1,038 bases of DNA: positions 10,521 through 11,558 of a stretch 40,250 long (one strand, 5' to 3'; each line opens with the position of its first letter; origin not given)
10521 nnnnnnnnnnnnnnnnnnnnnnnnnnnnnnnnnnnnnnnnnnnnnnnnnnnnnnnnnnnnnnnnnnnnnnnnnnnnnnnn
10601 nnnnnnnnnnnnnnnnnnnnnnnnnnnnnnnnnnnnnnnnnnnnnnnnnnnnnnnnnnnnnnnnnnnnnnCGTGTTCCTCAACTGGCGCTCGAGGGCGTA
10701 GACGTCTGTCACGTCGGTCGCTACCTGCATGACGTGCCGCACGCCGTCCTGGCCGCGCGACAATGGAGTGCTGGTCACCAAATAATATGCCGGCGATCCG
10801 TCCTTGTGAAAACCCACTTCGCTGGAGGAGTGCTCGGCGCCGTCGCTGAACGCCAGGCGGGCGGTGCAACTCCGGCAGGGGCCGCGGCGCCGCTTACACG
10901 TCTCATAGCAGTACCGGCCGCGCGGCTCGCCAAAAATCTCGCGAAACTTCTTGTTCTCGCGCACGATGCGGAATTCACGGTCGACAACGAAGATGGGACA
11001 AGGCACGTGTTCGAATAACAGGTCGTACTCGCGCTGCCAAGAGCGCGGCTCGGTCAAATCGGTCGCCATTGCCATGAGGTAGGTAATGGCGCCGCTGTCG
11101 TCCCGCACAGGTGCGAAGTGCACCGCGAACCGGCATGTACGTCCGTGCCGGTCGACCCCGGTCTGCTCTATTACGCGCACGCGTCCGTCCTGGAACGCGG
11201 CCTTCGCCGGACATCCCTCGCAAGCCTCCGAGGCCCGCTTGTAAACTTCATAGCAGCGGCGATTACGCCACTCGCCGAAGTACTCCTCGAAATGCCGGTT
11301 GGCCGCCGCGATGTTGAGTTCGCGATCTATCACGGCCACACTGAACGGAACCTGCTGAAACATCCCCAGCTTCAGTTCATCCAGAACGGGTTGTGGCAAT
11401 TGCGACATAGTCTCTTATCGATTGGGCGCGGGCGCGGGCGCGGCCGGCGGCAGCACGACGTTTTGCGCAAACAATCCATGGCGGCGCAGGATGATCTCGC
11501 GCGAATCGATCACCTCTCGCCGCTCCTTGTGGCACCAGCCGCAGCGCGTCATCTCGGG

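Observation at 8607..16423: Seven-gene translationally coupled operon: Hmc/DsrMKJOP-like redox module without any catalytic partner, hard-wired to its own two-component system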

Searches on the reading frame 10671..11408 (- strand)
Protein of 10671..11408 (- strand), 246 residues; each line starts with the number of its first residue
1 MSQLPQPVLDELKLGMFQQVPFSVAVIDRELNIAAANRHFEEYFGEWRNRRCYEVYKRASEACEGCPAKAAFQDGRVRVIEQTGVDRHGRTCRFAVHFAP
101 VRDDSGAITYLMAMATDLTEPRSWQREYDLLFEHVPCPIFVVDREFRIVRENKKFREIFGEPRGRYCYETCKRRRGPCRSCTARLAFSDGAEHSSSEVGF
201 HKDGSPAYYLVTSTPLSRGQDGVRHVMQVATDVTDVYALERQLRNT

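Call 53: search_solved_structures(query=window:10671-11408:-, max_evalue=0.01, show_alignments=2)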
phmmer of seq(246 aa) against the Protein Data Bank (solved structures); distinct sequences matched with E-value up to 0.01: 0.

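Call 72: predict_structure(alignment_id=A2)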
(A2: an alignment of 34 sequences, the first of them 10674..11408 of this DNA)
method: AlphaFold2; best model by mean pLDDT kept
length: 245 residues; sequences in the alignment: 34
mean_pLDDT: 86.6   pTM: 0.54
mean pLDDT of the five models: 86.6, 84.0, 83.6, 80.4, 78.8
residues with pLDDT >= 90: 139; 70-90: 81; 50-70: 18; < 50: 7
segments of 3 or more residues with pLDDT < 50: 1-4
pLDDT, mean of each block of 10 residues (from residue 1): 48 64 89 92 93 94 89 87 91 90 88 83 65 87 95 94 91 90 94 92 91 90 94 88 84
secondary structure, 60 per line:
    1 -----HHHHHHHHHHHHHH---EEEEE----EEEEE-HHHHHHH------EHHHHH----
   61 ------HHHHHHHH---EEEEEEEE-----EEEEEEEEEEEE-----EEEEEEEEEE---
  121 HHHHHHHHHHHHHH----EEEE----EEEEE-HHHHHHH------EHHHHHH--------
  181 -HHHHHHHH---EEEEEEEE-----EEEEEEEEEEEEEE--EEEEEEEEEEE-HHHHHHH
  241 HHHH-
elements in order: H6-19 E23-27 E32-36 H38-44 H52-56 H67-74 E78-85 E91-102 E108-117 H121-134 E139-142 E147-151 H153-159 H167-172 H182-189 E193-200 E206-219 E222-232 H234-244

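Call 75: fold_search(model_id=the predicted structure, library=pdb)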
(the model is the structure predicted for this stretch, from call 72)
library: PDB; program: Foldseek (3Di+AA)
matches with E <= 10: 1589; with E <= 0.001: 509
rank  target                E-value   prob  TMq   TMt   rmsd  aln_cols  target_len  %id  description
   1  9cmf_A                4.3e-13  1.00  0.38  0.13  19.6       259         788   15  Substrate bound DosP (released 2024-11-20)
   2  9bgv_A                2.0e-12  1.00  0.37  0.13  19.9       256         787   16  DosP R97A straight form (released 2024-11-20)
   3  9cdr_A                2.3e-12  1.00  0.39  0.13  19.4       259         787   15  DosP Apo straight form (released 2024-11-20)
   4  9bkv_B                4.4e-12  1.00  0.36  0.13  19.6       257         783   17  DosP R97A bent form (released 2024-11-20)
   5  9qq6_A                5.2e-12  1.00  0.39  0.20  20.8       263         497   14  Structure of the Azotobacter vinelandii NifL-NifA complex (released 2025-06-18)
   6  9ce0_B                1.0e-11  1.00  0.38  0.13  18.8       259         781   17  DosP Apo Bent form (released 2024-11-20)
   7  9bkv_A                2.2e-11  1.00  0.38  0.13  19.3       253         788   16  DosP R97A bent form (released 2024-11-20)
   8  6pps_A                5.1e-11  1.00  0.36  0.34  24.2       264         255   15  A blue light illuminated LOV-PAS construct from the LOV-HK sensory protein from Brucella abortus (construct 15-273) (released 2020-07-15)
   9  6pps_D                8.4e-11  1.00  0.35  0.34  24.7       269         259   14  A blue light illuminated LOV-PAS construct from the LOV-HK sensory protein from Brucella abortus (construct 15-273) (released 2020-07-15)
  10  6pps_B                1.0e-10  1.00  0.38  0.37  25.5       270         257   15  A blue light illuminated LOV-PAS construct from the LOV-HK sensory protein from Brucella abortus (construct 15-273) (released 2020-07-15)
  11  6ph4_A                1.9e-10  1.00  0.37  0.30  26.5       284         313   15  Full length LOV-PAS-HK construct from the LOV-HK sensory protein from Brucella abortus (light-adapted, construct 15-48 (released 2020-12-30)
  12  3ewk                  2.9e-10  1.00  0.37  0.39  17.6       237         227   15  Structure of the redox sensor domain of Methylococcus capsulatus (Bath) MmoS (released 2009-03-24)
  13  6ph3_C                5.3e-10  1.00  0.35  0.36  24.9       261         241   14  LOV-PAS construct from the LOV-HK sensory protein from Brucella abortus (dark-adapted, construct 15-273) (released 2020-12-30)
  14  6pps_C                1.7e-09  1.00  0.37  0.35  25.0       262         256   14  A blue light illuminated LOV-PAS construct from the LOV-HK sensory protein from Brucella abortus (construct 15-273) (released 2020-07-15)
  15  9a5d_A                1.9e-09  1.00  0.38  0.17  52.1       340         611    8  Integrative model of WALK-YYCH by crosslinking MS and deep learning (released 2024-09-18)
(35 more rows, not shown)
